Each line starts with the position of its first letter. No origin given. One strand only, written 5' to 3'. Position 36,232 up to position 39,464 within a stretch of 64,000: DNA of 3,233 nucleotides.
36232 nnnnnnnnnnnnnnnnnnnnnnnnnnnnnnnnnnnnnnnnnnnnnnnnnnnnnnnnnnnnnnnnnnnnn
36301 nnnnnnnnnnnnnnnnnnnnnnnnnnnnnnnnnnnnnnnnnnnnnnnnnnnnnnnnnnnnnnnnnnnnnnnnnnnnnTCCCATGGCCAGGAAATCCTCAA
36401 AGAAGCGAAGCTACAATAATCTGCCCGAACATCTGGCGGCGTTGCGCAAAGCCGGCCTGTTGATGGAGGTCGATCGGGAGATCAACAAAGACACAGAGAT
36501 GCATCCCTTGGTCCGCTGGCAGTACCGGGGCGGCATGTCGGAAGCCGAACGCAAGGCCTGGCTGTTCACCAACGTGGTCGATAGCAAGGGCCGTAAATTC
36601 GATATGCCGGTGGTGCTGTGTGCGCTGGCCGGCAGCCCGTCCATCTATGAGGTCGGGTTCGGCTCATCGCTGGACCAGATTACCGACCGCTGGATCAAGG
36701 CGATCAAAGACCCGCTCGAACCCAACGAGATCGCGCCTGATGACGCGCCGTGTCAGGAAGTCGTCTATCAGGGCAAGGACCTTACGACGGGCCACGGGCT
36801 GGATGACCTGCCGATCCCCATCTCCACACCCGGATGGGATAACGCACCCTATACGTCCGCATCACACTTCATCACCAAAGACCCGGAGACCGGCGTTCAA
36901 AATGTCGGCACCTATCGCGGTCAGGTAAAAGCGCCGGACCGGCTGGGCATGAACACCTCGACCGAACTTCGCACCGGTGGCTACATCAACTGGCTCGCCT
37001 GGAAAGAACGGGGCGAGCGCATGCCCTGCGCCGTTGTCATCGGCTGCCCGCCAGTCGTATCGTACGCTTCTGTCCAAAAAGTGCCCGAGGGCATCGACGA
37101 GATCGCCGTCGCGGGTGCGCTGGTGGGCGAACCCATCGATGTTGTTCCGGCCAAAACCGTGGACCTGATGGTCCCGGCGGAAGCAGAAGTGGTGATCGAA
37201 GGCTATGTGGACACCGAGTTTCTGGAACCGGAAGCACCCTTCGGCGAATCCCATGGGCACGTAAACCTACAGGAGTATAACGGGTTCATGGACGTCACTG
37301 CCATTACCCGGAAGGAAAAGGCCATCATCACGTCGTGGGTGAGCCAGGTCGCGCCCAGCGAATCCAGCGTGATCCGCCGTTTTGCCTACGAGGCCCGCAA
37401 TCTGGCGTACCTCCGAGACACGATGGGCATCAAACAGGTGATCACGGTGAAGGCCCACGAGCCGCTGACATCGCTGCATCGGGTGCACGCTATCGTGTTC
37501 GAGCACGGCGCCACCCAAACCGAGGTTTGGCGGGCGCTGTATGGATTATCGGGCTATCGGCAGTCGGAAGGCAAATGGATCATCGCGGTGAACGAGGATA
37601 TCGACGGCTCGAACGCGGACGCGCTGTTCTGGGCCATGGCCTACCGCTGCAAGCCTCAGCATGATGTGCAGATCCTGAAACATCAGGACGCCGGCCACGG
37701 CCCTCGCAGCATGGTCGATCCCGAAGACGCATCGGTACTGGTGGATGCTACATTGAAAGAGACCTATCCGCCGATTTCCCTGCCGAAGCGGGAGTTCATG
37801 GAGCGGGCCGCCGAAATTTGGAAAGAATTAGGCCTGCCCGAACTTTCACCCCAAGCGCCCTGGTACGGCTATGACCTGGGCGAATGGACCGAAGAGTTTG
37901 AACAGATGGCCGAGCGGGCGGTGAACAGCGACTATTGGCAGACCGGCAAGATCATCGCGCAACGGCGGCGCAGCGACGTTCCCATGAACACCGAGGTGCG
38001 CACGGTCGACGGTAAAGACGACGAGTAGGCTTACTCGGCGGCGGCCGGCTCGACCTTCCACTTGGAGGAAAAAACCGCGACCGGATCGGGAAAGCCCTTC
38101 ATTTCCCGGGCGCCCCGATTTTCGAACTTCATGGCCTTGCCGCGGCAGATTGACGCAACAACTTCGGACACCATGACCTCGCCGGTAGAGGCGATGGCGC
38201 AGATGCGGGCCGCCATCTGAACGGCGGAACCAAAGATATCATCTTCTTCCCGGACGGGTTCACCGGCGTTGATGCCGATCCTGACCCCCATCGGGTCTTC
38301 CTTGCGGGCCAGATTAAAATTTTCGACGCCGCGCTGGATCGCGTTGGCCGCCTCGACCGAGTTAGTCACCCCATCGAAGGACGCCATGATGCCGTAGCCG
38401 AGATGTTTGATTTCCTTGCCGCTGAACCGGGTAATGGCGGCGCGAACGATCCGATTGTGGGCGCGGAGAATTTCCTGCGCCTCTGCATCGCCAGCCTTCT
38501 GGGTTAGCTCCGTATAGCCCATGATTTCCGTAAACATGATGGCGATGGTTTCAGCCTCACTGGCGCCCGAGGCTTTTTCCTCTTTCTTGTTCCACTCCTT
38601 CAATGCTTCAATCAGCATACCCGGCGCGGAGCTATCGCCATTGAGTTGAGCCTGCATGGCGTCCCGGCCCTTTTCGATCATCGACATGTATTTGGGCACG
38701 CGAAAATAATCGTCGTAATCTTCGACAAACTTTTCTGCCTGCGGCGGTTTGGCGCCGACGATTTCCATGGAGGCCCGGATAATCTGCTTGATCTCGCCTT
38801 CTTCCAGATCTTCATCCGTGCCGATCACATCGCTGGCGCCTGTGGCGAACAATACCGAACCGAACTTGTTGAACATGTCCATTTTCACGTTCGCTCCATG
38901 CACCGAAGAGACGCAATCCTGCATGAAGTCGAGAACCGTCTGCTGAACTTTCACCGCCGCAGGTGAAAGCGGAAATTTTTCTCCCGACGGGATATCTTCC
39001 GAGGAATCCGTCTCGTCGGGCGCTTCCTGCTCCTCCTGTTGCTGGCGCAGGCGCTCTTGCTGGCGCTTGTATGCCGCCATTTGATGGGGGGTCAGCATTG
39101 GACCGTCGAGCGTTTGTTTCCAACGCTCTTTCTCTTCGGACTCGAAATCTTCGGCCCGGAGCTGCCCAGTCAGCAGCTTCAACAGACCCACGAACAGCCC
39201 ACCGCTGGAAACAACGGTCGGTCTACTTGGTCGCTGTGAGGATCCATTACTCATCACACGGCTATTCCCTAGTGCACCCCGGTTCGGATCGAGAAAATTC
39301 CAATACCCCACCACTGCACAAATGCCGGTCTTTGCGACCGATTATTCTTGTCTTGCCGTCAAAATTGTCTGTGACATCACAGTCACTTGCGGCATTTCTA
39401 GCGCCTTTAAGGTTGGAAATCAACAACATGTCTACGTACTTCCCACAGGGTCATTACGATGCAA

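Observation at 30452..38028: Divergent UbiD / Mo-hydroxylase and ThDP-enzyme / UbiD cluster with none of the usual partner genes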

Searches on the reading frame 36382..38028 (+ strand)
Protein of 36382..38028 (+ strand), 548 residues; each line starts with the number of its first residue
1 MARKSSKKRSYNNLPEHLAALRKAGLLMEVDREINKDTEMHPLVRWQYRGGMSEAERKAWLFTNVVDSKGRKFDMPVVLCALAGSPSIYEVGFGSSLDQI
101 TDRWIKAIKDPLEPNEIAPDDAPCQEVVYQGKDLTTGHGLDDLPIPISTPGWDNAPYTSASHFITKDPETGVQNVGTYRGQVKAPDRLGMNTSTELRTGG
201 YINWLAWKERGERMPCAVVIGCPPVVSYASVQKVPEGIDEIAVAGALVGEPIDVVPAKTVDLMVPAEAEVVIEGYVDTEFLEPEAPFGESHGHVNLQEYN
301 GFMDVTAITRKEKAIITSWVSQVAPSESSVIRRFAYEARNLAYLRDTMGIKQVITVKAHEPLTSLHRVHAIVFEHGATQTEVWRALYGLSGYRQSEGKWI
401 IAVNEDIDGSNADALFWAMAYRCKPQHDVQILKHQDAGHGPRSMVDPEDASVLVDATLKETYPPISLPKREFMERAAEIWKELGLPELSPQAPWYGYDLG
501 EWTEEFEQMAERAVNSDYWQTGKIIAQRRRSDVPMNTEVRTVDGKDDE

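Call 7: search_protein_families(library=pfam, proteins=[window:36382-38028:+])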
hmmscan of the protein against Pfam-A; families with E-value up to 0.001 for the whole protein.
window:36382-38028:+ (548 aa): 3 families
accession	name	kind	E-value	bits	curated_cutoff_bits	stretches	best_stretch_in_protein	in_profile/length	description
PF01977.22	UbiD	-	2.4e-52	177.6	23.3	1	120-319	6-201/206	3-octaprenyl-4-hydroxybenzoate carboxy-lyase Rift-related domain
PF20696.2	UbiD_C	-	2.7e-08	34.3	24.2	1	342-434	14-104/127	3-octaprenyl-4-hydroxybenzoate carboxy-lyase C-terminal domain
PF20695.2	UbiD_N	-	4.7e-05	23.8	24.3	1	18-107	1-77/78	3-octaprenyl-4-hydroxybenzoate carboxy-lyase N-terminal domain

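Call 8: search_protein_families(library=ncbifam, proteins=[window:36382-38028:+])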
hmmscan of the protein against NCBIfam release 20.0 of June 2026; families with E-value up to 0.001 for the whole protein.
window:36382-38028:+ (548 aa): 7 families
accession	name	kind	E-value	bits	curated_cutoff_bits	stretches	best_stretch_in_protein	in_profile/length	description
TIGR00148.1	TIGR00148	subfamily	5.5e-61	206.6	244.85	1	16-435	3-413/438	UbiD family decarboxylase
TIGR03701.1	mena_SCO4490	equivalog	1.1e-49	169.4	495.9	1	120-433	113-415/433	menaquinone biosynthesis decarboxylase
NF041204.1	VdcC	exception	9.7e-39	133.1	650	1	11-457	1-436/467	non-oxidative hydroxyarylic acid decarboxylases subunit C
NF008175.0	PRK10922.1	equivalog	1e-36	126.5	788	1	120-433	126-431/497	4-hydroxy-3-polyprenylbenzoate decarboxylase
NF041219.1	BagN_FevL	exception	2e-31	109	1000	1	7-347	13-351/502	bagremycin/ferroverdin biosynthesis UbiD family decarboxylase BagN/FevL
TIGR02723.1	phenyl_P_alpha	equivalog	4.7e-29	101.3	564.6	1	13-435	9-416/485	phenylphosphate carboxylase subunit alpha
TIGR02724.1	phenyl_P_beta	equivalog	6.7e-22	77.5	468.95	1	121-437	104-416/472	phenylphosphate carboxylase subunit beta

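Call 16: search_solved_structures(query=window:36382-38028:+, show_alignments=1)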
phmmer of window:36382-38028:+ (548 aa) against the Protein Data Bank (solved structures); distinct sequences matched with E-value up to 0.001: 40.
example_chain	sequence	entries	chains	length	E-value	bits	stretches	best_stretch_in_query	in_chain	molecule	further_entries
6h6x_B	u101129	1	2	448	3e-39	138.4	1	71-472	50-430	3-polyprenyl-4-hydroxybenzoate decarboxylase and related decarboxylases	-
6h6v_A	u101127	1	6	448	9e-38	133.5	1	71-472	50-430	3-polyprenyl-4-hydroxybenzoate decarboxylase and related decarboxylases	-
5m1c_A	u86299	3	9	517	2.2e-28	102.5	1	121-434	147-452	3-octaprenyl-4-hydroxybenzoate carboxy-lyase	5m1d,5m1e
2idb_A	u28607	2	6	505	2.4e-28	102.4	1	121-434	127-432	3-octaprenyl-4-hydroxybenzoate carboxy-lyase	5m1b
6da6_A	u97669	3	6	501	2.9e-27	98.8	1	8-294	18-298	UbiD-like decarboxylase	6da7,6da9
7pda_A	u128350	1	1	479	9e-27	97.2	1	123-445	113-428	UbiD family decarboxylase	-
9gqr_A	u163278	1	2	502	2.5e-25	92.5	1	20-320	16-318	decarboxylase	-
7nf0_A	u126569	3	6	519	6e-23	84.6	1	18-428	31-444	Ferulic acid decarboxylase 1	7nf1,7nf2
4ip2_A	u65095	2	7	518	1.2e-22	83.6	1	16-428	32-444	Aromatic Acid Decarboxylase | PA0254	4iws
7abn_D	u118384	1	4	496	1.6e-22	83.2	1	19-428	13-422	UbiD-like decarboxylase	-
7abo_C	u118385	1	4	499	2.1e-22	82.8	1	16-428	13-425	UbiD-like decarboxylase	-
7ae4_A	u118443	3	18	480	5.5e-22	81.4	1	10-468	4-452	Phenolic acid decarboxylase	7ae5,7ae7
7ney_A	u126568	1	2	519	4e-21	78.6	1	18-428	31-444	Ferulic acid decarboxylase 1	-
8oed_A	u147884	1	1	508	6.1e-21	78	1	95-431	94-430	Ferulic acid decarboxylase 1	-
7nf3_A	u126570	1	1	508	6.3e-21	77.9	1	95-431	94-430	Ferulic acid decarboxylase 1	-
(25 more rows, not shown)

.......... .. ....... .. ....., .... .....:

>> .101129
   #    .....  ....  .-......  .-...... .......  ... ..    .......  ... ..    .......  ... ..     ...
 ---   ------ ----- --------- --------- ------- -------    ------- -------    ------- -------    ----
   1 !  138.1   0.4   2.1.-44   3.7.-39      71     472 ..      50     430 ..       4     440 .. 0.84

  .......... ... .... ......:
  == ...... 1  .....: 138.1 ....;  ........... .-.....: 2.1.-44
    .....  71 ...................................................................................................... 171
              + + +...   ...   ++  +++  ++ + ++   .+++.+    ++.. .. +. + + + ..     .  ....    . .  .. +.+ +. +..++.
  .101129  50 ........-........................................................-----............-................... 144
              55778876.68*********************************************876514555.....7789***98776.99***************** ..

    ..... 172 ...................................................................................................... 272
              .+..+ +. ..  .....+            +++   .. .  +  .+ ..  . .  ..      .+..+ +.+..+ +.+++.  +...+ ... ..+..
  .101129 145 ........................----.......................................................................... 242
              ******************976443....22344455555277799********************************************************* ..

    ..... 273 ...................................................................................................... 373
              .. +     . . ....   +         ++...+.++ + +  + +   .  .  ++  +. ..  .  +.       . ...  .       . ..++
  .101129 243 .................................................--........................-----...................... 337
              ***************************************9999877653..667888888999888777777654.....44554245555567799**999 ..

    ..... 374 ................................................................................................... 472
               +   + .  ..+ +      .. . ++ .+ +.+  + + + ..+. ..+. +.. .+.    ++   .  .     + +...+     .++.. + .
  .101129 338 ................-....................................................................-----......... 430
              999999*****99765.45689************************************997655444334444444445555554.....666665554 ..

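Call 87: find_homologous_proteins(query=window:36382-38028:+, max_evalue=1e-100)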
Query window:36382-38028:+ (548 aa): 7939 proteins with E <= 1e-100 among 8000 candidates; the best 120 are listed.
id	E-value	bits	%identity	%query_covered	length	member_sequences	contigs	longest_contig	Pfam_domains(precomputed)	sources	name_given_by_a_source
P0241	0.0e+0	1228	96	100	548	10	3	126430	PF20696.3,PF01977.23,PF20695.3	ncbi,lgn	-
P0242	0.0e+0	1055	81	98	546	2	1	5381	PF20696.3,PF01977.23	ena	-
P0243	0.0e+0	1052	80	100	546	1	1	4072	PF20696.3,PF01977.23,PF20695.3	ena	-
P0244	0.0e+0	1051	80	100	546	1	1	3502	PF20696.3,PF01977.23,PF20695.3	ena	-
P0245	0.0e+0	1049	80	100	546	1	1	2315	PF20696.3,PF01977.23,PF20695.3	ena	-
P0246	0.0e+0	1044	81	100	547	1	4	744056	PF20696.3,PF01977.23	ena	-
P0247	0.0e+0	1041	79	100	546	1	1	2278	PF20696.3,PF01977.23,PF20695.3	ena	-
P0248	0.0e+0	1026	79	99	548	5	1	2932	PF20696.3,PF01977.23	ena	-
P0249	0.0e+0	1016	77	99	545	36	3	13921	PF20696.3,PF01977.23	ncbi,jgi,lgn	jgi:4-hydroxy-3-polyprenylbenzoate decarboxylase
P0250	0.0e+0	1013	77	98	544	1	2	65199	PF20696.3,PF01977.23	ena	-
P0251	1.3e-296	1003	77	99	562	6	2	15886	PF20696.3,PF01977.23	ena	-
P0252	3.7e-296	1001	76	98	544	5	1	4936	PF20696.3,PF01977.23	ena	-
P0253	1.2e-293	993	75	97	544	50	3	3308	PF20696.3,PF01977.23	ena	-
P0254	4.0e-293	991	75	98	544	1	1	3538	PF20696.3,PF01977.23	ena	-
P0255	4.1e-291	985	75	100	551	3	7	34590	PF20696.3,PF01977.23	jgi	jgi:UbiD family decarboxylase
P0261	1.0e-284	964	76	98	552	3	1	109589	PF20696.3,PF01977.23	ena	-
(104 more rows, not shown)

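Call 88: find_encoding_contigs(protein=P0250, flank=9000, max_places=1)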
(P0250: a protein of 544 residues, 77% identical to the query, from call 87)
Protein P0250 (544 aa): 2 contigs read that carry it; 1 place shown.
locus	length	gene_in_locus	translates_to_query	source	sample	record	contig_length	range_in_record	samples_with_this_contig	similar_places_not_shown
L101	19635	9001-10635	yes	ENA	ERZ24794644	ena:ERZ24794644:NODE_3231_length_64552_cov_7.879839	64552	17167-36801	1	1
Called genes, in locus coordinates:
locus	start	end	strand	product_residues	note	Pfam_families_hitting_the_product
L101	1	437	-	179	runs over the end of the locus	PF02776:TPP_enzyme_N (weak)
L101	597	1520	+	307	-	PF00126:HTH_1, PF03466:LysR_substrate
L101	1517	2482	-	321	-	PF09084:NMT1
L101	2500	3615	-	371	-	PF08240:ADH_N, PF16912:Glu_dehyd_C, PF00107:ADH_zinc_N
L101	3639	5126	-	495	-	PF20695:UbiD_N, PF01977:UbiD, PF20696:UbiD_C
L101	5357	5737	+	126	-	PF12973:Cupin_7 (weak)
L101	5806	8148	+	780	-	PF01315:Ald_Xan_dh_C, PF02738:MoCoBD_1, PF20256:MoCoBD_2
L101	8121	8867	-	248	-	PF00857:Isochorismatase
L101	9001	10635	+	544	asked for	PF01977:UbiD, PF20696:UbiD_C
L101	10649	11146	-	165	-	-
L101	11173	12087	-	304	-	PF00126:HTH_1, PF03466:LysR_substrate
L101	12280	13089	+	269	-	PF04199:Cyclase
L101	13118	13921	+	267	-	PF04199:Cyclase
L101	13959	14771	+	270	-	PF00106:adh_short, PF08659:KR, PF13561:adh_short_C2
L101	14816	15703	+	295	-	PF02737:3HCDH_N, PF00725:3HCDH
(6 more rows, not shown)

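Call 89: find_encoding_contigs(protein=P0261, flank=9000, max_places=1)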
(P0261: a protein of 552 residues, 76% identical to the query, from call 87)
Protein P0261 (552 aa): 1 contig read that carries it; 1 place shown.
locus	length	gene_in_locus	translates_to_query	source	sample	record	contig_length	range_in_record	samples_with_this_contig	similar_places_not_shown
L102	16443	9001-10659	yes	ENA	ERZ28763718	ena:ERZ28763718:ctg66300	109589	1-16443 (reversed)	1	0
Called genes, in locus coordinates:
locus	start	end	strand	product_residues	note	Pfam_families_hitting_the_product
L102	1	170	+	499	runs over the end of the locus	PF22483:Mu-transpos_C_2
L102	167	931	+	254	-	PF01695:IstB_IS21, PF00308:Bac_DnaA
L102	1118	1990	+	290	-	PF13243:SQHop_cyclase_C, PF13249:SQHop_cyclase_N (faint), PF00432:Prenyltrans (faint), PF07678:TED_complement (faint)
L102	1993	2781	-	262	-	PF04116:FA_hydroxylase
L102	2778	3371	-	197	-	PF04622:ERG2_Sigma1R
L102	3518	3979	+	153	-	PF09912:DUF2141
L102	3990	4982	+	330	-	PF08240:ADH_N, PF00107:ADH_zinc_N, PF13602:ADH_zinc_N_2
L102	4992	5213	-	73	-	PF04102:SlyX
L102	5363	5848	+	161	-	PF04461:YajQ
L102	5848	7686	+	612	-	PF00270:DEAD, PF00271:Helicase_C, PF16124:RecQ_Zn_bind, PF09382:RQC, PF00570:HRDC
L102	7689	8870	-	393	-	PF01494:FAD_binding_3, PF01593:Amino_oxidase (faint)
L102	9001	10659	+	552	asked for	PF01977:UbiD, PF20696:UbiD_C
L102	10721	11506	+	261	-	PF00596:Aldolase_II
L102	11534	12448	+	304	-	PF13379:NMT1_2 (faint), PF09084:NMT1 (faint)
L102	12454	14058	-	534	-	PF02738:MoCoBD_1, PF20256:MoCoBD_2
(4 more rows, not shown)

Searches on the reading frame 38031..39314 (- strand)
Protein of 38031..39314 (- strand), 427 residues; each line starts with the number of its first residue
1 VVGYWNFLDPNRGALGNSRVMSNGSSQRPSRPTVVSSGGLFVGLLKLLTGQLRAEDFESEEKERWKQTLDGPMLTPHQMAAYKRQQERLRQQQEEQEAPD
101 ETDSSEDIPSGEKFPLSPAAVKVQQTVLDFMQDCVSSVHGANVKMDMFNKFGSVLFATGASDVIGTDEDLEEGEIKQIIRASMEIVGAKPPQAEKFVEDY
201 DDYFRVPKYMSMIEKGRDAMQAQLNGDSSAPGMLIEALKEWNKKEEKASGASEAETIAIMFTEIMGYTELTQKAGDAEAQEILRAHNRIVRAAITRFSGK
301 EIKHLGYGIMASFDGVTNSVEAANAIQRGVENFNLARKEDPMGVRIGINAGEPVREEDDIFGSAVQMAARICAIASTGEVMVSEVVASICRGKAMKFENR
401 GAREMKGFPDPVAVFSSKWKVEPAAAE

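Call 10: search_protein_families(library=pfam, proteins=[window:38031-39314:-], max_evalue=0.01)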
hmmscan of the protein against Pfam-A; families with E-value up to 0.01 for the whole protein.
window:38031-39314:- (427 aa): 1 family
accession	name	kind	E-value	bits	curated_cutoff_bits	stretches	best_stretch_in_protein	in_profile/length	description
PF00211.25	Guanylate_cyc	-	1.4e-15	57.8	21.9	1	253-407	5-172/183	Adenylate and Guanylate cyclase catalytic domain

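Call 76: search_protein_families(library=ncbifam, proteins=[window:38031-39314:-], max_evalue=0.00001)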
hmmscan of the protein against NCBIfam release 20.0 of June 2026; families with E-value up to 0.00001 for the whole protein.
window:38031-39314:- (427 aa): 2 families
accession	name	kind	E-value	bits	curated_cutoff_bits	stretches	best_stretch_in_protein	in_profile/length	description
NF058673.1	LipAdnlyCyLipJMY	equivalog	3.3e-31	108.5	800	1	250-415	287-447/449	bifunctional lipase/adenylate cyclase LipJ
TIGR04510.1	mod_pep_cyc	subfamily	1.3e-06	27.2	400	1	258-403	7-162/814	putative peptide modification system cyclase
